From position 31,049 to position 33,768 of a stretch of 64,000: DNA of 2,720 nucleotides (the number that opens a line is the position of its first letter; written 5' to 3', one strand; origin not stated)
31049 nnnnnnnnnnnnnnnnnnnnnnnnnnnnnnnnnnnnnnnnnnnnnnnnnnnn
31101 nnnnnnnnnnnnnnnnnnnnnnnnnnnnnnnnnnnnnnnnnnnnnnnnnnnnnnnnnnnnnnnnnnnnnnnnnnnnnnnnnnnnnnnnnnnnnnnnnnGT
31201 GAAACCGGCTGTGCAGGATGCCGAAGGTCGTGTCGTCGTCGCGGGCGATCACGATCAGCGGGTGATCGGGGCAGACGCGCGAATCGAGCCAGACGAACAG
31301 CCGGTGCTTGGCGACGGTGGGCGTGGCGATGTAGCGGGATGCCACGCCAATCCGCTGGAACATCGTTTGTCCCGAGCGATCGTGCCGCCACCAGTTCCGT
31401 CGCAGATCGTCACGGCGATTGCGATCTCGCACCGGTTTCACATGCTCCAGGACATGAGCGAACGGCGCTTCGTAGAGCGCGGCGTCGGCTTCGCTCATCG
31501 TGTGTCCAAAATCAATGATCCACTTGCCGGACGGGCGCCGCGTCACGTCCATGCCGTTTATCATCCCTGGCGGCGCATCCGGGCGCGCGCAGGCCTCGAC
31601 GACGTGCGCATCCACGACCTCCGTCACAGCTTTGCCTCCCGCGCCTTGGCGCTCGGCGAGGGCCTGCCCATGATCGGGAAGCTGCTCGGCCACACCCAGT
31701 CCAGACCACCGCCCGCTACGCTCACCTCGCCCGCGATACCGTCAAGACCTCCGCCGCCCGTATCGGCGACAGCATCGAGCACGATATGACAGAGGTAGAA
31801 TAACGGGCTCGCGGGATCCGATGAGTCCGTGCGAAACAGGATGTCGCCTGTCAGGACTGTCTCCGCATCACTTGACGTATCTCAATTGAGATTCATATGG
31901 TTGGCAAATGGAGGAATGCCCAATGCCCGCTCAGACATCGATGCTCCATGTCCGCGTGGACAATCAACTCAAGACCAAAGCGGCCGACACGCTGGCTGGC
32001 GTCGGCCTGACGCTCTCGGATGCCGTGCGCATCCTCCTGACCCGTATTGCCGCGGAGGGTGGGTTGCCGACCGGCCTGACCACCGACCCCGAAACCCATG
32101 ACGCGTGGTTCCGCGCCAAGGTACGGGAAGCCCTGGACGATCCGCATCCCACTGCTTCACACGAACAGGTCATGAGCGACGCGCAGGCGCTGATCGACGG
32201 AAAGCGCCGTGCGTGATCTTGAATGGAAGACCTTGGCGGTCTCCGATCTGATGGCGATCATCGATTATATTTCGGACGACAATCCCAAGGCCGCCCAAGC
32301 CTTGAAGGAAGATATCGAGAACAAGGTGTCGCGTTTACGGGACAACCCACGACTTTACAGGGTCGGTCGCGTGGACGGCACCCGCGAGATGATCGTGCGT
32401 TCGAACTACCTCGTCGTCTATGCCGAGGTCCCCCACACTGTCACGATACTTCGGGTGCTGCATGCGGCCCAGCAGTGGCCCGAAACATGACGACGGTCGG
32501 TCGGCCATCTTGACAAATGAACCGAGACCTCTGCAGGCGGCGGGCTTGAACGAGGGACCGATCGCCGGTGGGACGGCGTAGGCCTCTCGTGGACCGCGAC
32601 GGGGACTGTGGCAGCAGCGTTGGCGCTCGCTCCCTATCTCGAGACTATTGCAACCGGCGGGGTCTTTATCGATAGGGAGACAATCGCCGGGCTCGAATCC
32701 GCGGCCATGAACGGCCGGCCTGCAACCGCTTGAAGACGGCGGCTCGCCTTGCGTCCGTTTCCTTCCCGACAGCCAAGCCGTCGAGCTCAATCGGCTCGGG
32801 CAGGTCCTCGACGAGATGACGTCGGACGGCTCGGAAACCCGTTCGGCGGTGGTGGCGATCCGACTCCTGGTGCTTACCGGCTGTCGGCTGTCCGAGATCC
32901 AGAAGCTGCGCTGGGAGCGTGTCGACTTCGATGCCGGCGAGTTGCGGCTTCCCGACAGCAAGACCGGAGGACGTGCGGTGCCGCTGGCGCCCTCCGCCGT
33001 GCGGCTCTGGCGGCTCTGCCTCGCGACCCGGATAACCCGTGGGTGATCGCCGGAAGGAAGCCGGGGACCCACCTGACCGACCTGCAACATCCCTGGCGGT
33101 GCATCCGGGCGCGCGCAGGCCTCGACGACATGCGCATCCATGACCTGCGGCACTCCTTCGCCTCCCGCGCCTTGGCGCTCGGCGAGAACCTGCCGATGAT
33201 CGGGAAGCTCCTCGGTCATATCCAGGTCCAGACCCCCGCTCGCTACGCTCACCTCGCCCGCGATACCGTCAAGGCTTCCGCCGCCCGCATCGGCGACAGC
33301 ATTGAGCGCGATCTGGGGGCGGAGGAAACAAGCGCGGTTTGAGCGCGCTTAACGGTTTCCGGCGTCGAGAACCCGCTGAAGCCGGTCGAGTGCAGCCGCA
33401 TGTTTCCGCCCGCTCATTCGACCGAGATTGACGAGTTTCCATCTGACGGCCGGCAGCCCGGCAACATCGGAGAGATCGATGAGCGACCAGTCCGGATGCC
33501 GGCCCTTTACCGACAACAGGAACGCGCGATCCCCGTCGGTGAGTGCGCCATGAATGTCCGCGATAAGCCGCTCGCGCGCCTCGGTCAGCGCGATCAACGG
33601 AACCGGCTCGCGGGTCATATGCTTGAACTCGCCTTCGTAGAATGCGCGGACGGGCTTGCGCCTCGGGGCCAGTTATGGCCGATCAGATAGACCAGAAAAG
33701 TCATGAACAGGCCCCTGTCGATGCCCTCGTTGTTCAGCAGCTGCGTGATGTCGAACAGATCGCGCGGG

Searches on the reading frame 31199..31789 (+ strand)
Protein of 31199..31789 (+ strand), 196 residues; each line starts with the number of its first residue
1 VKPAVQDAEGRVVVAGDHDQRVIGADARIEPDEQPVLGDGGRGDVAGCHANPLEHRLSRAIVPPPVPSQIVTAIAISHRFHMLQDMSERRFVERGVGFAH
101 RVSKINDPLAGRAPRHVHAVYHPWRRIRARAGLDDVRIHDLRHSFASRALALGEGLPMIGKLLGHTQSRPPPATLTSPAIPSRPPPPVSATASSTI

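Call 34: search_protein_families(library=pfam, proteins=[window:31199-31789:+], max_evalue=0.01)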
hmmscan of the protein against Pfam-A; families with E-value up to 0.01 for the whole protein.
window:31199-31789:+ (196 aa): 1 family
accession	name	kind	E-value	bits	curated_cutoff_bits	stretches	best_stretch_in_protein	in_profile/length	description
PF00589.27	Phage_integrase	-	7.1e-07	29.6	27.1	1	114-168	104-159/172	Phage integrase family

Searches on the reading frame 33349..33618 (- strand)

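Call 64: search_protein_families(library=padloc, proteins=[window:33349-33618:-], max_evalue=0.001)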
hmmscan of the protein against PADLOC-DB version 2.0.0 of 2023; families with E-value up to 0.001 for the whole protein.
window:33349-33618:- (89 aa): 1 family
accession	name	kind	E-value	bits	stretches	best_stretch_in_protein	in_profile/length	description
PDLC02290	AbiEii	-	3.2e-23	80.7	1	1-84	206-289/290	AbiEii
